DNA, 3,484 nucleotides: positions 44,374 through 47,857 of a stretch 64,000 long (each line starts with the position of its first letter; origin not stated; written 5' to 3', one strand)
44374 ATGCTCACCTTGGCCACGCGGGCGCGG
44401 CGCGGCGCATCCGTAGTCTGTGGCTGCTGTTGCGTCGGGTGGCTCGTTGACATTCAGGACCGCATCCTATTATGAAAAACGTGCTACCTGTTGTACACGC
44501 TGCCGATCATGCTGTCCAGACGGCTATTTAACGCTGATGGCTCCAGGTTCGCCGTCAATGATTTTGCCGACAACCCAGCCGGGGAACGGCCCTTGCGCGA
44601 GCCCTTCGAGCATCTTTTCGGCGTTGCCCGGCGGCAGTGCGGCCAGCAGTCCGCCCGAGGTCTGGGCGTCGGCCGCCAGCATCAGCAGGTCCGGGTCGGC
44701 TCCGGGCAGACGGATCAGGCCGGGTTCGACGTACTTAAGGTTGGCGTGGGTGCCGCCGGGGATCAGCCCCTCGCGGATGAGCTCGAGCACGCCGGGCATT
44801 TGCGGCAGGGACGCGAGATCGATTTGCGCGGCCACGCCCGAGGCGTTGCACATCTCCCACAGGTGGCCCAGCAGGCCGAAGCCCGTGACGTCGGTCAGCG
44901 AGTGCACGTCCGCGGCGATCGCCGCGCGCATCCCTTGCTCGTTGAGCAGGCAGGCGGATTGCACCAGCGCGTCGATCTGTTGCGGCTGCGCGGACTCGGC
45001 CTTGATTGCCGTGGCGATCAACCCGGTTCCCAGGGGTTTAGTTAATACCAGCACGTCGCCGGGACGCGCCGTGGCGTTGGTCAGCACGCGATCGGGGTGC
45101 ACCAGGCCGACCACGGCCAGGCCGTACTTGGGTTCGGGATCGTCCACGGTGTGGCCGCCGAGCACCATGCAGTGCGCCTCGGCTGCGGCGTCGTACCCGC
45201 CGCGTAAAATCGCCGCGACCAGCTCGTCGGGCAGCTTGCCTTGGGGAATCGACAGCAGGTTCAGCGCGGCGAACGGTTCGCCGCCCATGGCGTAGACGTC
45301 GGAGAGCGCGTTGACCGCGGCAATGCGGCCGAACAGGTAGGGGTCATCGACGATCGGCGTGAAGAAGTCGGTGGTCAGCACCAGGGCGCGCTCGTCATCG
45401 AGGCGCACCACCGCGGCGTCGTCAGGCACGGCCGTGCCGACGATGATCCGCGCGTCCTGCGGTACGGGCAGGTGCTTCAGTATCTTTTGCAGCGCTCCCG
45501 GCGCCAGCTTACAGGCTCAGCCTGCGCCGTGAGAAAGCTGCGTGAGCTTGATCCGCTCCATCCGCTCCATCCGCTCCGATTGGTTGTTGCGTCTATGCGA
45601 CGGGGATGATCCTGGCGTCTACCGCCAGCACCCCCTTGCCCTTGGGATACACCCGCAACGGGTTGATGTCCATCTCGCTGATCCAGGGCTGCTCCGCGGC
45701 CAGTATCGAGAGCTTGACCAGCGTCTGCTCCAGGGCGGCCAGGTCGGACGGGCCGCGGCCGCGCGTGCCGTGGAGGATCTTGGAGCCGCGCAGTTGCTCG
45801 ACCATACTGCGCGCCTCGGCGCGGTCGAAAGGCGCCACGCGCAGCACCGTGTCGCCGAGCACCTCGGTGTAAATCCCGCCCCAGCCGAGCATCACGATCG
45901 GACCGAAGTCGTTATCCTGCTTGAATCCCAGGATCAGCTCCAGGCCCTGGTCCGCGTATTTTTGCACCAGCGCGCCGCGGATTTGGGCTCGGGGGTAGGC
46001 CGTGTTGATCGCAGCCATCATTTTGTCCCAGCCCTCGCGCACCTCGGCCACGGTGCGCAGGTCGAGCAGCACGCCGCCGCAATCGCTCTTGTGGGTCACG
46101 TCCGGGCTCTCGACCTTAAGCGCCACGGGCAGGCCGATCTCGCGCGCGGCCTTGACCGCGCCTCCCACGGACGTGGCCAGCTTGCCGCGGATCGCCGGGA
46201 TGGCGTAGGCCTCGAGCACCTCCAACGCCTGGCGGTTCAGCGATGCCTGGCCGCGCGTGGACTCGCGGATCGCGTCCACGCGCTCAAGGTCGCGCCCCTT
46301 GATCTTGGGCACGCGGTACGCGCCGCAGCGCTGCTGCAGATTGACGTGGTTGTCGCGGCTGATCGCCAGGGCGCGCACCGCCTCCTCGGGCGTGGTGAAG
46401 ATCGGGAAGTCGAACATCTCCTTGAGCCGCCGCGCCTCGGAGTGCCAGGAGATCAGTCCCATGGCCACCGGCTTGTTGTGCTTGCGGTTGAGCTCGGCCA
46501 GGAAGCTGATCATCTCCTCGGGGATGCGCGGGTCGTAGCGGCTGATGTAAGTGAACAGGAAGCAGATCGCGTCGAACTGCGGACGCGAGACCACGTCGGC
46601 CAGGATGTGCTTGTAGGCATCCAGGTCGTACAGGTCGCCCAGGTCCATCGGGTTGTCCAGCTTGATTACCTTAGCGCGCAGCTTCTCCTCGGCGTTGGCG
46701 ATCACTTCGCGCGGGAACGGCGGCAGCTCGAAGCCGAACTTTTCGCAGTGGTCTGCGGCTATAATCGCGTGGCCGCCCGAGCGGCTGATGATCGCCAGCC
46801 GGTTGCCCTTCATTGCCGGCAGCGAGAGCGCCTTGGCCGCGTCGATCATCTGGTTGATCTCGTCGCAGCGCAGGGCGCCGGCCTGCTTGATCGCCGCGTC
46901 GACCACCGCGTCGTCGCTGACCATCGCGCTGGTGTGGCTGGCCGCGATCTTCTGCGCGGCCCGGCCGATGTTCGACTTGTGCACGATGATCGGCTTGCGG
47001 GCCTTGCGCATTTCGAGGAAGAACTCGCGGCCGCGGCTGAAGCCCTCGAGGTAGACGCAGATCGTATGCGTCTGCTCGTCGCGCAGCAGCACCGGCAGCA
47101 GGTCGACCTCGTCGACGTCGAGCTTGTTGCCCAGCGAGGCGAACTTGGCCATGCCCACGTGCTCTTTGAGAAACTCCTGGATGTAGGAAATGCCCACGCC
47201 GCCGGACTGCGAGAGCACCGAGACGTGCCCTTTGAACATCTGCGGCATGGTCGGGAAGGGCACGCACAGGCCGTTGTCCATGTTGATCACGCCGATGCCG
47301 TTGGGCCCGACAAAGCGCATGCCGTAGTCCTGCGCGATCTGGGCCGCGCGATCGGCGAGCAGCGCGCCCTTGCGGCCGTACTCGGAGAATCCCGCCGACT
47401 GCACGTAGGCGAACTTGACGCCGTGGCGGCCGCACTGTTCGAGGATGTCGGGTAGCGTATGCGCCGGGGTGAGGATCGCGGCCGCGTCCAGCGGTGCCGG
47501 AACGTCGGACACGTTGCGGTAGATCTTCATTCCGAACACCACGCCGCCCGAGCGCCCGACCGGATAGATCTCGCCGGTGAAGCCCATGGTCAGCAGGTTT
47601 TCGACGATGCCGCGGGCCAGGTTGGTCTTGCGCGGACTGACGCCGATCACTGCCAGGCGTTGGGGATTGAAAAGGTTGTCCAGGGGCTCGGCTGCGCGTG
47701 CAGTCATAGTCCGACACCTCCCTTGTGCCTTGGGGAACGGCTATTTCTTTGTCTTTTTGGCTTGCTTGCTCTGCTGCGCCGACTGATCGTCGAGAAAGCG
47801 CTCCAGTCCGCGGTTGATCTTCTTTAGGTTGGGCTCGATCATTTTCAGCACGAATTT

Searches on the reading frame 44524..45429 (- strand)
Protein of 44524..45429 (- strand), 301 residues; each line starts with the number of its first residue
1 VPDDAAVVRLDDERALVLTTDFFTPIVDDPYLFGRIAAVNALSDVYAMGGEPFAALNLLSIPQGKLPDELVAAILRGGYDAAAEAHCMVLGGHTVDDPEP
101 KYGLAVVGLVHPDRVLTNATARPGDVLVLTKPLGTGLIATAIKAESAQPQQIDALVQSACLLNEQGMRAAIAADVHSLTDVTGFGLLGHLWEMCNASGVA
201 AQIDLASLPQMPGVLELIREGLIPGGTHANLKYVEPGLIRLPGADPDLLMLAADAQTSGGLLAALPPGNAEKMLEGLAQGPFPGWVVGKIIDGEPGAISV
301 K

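Call 89: search_protein_families(library=pfam, proteins=[window:44524-45429:-], max_evalue=0.00001)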
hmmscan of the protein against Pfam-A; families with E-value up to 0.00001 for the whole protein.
window:44524-45429:- (301 aa): 2 families
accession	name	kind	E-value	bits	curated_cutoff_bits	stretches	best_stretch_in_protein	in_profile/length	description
PF00586.29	AIRS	-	1.1e-29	103.5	24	1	3-110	2-112/112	AIR synthase related protein, N-terminal domain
PF02769.27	AIRS_C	-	2.5e-19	70.4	23.1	1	122-299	1-154/156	AIR synthase related protein, C-terminal domain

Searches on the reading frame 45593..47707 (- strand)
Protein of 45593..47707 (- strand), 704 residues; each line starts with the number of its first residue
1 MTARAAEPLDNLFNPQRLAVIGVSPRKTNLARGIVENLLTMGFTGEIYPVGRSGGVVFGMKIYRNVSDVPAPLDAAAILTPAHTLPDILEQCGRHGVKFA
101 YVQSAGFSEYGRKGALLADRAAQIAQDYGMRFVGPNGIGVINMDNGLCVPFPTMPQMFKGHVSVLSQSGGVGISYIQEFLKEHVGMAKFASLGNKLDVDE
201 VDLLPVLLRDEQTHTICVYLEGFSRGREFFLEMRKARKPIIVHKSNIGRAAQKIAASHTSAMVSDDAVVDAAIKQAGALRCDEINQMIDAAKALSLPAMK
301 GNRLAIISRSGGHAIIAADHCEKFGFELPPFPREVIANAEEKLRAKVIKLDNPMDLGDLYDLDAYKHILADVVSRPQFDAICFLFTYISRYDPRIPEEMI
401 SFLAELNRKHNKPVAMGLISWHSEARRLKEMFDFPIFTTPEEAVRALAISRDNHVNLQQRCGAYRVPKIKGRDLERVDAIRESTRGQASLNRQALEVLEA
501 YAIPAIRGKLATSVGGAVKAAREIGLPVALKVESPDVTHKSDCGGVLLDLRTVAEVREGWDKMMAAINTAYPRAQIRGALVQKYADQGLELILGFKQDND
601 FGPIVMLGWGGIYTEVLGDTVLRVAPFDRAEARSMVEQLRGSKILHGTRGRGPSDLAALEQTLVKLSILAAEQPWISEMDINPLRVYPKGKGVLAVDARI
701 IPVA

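Call 89: search_protein_families(library=pfam, proteins=[window:45593-47707:-], max_evalue=0.00001)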
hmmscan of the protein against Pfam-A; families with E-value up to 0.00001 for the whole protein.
window:45593-47707:- (704 aa): 4 families
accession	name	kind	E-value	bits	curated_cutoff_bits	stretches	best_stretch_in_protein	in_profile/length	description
PF13549.11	ATP-grasp_5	-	1.5e-72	244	27.6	1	490-700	11-219/221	ATP-grasp domain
PF13607.11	Succ_CoA_lig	-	1.1e-43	148.7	27.4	1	159-294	1-138/138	Succinyl-CoA ligase like flavodoxin domain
PF13380.12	CoA_binding_2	-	5.3e-19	69.2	22.8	1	17-142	2-115/116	CoA binding domain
PF02629.25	CoA_binding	-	8.3e-07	30.1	22.3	1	15-103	3-94/97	CoA binding domain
